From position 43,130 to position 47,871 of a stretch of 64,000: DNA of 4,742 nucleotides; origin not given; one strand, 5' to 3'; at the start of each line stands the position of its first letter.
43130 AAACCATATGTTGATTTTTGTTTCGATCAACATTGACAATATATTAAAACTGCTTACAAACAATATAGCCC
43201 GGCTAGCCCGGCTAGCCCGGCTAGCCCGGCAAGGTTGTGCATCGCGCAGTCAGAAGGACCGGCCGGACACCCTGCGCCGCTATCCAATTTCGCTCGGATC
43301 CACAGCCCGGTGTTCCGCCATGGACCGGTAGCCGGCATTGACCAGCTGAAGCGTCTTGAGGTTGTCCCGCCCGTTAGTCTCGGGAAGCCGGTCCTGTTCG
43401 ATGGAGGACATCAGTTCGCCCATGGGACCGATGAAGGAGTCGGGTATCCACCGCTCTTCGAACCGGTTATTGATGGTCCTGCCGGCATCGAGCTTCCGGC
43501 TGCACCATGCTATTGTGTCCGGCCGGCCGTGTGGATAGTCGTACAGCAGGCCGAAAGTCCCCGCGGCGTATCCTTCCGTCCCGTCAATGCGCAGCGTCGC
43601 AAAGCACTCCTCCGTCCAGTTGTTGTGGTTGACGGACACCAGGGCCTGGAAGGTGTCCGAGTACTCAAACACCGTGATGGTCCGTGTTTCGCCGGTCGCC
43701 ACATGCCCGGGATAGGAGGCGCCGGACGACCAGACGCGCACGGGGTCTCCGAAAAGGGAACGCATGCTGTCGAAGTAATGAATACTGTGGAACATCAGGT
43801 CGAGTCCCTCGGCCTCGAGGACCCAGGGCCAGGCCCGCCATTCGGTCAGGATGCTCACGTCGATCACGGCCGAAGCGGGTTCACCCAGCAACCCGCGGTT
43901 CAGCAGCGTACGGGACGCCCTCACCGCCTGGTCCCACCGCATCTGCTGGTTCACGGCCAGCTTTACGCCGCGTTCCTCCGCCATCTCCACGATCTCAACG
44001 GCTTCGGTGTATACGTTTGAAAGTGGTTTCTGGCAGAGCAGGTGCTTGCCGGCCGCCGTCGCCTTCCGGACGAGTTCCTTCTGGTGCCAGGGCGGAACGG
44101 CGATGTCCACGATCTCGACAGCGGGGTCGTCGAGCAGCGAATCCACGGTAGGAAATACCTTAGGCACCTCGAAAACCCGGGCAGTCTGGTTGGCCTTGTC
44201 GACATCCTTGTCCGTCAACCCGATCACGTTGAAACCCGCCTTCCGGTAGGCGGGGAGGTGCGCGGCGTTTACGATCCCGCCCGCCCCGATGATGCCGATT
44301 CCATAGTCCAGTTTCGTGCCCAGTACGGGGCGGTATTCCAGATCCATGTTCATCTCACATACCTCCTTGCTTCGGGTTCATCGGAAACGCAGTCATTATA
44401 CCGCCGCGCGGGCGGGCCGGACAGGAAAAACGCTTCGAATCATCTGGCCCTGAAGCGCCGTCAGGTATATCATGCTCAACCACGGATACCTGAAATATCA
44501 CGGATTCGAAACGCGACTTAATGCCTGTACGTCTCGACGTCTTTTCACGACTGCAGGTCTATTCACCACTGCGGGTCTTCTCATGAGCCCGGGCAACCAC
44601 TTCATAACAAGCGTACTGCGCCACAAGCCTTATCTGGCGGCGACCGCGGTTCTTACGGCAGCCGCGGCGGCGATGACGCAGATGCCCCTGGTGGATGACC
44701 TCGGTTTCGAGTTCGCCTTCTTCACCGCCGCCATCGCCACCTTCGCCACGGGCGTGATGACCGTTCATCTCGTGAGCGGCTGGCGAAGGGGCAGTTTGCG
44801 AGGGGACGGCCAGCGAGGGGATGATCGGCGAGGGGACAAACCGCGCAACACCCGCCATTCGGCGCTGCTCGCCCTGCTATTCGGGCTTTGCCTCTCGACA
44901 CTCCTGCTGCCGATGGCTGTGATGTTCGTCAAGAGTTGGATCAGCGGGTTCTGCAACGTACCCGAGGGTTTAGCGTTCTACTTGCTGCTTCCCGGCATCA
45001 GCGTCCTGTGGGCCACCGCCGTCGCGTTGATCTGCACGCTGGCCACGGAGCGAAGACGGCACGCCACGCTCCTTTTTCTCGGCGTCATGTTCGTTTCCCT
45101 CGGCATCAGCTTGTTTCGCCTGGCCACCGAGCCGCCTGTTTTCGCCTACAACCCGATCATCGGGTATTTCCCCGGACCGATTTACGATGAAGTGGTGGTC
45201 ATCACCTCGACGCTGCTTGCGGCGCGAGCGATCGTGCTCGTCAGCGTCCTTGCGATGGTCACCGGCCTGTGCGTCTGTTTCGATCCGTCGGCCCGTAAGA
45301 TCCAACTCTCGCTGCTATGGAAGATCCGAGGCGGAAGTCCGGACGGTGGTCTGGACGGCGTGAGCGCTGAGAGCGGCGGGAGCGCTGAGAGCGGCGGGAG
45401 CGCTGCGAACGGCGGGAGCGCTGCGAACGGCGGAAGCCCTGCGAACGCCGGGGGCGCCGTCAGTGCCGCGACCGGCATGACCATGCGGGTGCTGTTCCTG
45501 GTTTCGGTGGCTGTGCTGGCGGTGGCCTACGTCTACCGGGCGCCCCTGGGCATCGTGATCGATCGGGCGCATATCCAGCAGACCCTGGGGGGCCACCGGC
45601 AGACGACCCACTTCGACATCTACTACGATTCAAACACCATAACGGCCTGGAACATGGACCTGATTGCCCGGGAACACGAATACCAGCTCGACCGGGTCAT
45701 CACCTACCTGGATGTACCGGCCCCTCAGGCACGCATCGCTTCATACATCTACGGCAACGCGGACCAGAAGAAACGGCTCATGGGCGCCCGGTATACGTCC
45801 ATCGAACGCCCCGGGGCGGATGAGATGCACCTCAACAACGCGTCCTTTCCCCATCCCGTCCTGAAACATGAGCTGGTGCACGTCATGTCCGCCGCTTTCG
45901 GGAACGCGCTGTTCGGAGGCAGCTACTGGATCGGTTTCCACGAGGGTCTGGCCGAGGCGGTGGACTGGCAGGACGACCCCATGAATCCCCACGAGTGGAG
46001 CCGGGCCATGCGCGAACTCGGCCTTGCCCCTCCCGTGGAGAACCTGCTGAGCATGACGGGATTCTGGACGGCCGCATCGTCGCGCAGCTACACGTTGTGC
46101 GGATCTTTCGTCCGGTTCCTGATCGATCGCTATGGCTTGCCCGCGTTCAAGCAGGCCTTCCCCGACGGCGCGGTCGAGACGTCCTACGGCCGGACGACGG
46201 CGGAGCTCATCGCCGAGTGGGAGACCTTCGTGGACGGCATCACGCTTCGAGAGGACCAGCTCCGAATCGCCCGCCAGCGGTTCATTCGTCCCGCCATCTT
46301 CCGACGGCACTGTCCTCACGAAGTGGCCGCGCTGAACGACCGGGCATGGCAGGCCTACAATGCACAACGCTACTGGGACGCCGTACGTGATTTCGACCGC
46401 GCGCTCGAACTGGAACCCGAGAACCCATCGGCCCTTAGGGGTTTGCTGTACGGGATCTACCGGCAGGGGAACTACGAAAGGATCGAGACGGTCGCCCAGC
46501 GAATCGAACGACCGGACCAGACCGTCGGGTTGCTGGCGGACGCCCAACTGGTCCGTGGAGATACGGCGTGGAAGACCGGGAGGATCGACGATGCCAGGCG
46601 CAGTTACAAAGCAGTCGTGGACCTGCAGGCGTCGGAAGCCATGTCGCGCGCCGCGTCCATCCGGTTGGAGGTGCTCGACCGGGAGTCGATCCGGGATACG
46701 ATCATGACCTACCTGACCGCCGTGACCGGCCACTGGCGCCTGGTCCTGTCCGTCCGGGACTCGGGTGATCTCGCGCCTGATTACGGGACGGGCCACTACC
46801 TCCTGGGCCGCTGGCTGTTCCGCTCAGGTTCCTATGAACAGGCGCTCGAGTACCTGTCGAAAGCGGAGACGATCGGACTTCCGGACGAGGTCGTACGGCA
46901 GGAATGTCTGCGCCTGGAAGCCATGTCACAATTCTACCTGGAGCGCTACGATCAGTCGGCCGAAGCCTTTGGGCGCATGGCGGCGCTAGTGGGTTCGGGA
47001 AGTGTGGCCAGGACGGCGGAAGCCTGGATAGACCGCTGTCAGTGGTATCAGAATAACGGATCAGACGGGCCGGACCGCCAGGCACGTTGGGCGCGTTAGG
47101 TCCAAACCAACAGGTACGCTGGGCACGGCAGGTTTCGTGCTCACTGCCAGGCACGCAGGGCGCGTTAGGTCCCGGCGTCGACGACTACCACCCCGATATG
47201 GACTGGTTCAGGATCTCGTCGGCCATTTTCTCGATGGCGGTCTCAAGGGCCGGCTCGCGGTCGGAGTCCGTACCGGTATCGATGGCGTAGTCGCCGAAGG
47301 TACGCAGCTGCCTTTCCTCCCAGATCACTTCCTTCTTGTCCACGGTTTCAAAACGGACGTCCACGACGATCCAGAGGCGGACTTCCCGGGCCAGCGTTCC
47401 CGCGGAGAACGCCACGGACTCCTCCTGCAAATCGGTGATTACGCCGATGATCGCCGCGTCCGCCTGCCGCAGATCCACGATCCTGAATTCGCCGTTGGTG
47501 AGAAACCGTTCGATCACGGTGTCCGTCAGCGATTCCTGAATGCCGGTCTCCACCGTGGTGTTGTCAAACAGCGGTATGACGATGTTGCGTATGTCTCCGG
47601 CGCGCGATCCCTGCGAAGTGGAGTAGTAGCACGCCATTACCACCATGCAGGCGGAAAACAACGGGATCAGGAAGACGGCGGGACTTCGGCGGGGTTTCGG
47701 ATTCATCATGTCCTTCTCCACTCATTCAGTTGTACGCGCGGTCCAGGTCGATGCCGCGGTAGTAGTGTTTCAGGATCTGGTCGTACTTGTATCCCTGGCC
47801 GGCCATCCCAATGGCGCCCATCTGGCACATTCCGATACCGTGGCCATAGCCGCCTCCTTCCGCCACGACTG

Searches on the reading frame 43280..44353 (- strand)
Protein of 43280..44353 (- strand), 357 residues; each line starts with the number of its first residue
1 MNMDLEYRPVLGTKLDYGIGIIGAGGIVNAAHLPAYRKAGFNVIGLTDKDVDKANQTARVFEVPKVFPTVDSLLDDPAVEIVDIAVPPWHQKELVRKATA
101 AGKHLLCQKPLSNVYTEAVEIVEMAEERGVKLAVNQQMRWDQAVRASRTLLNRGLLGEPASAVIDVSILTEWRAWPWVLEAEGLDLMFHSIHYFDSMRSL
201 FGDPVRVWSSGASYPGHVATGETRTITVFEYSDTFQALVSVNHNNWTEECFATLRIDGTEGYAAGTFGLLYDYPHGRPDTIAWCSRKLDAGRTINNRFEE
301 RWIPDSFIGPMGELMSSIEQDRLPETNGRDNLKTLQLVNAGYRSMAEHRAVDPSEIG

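Call 65: search_protein_families(library=pfam, proteins=[window:43280-44353:-], max_evalue=0.0001)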
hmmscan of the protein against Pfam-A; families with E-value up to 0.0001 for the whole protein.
window:43280-44353:- (357 aa): 3 families
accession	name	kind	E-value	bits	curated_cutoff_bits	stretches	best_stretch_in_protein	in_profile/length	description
PF01408.29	GFO_IDH_MocA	-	3e-23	83.2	24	1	19-135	3-119/120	Oxidoreductase family, NAD-binding Rossmann fold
PF22725.1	GFO_IDH_MocA_C3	-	6.6e-09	36.3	27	1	145-263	2-123/124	GFO/IDH/MocA C-terminal domain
PF02894.22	GFO_IDH_MocA_C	-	1e-06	29.1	22.9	1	149-351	2-216/218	Oxidoreductase family, C-terminal alpha/beta domain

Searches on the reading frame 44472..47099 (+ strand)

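Call 65: search_protein_families(library=pfam, proteins=[window:44472-47099:+], max_evalue=0.0001)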
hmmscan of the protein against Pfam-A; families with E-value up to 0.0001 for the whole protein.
window:44472-47099:+ (875 aa): 7 families
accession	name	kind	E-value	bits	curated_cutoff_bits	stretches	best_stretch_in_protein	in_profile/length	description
PF13432.12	TPR_16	-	1.9e-10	41.5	32.7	0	623-670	2-49/65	Tetratricopeptide repeat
PF07719.23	TPR_2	-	5.5e-10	39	27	0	619-651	2-34/34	Tetratricopeptide repeat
PF00515.34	TPR_1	-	2.8e-09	36.9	27.8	0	619-651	2-34/34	Tetratricopeptide repeat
PF12895.13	ANAPC3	-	1.3e-05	25.8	27.2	0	776-835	27-81/82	Anaphase-promoting complex, cyclosome, subunit 3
PF13428.12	TPR_14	-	3.6e-05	24.5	23.5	0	775-800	4-29/44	Tetratricopeptide repeat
PF13181.12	TPR_8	-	6.1e-05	23.3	25.7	0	689-720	1-32/34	Tetratricopeptide repeat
PF14559.12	TPR_19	-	8e-05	23.3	25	0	631-670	4-43/68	Tetratricopeptide repeat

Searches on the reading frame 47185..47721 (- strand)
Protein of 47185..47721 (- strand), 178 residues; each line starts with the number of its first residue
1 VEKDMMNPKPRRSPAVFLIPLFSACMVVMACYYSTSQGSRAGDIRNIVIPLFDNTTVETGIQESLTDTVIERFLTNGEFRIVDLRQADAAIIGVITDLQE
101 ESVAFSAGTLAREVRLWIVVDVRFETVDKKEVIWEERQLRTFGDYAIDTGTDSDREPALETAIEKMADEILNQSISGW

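Call 65: search_protein_families(library=pfam, proteins=[window:47185-47721:-], max_evalue=0.0001)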
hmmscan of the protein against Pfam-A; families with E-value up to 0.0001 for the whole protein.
window:47185-47721:- (178 aa): 1 family
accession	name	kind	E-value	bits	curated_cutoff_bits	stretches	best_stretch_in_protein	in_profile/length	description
PF04390.17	LptE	-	6.7e-11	43.3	23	1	45-173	2-117/118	Lipopolysaccharide-assembly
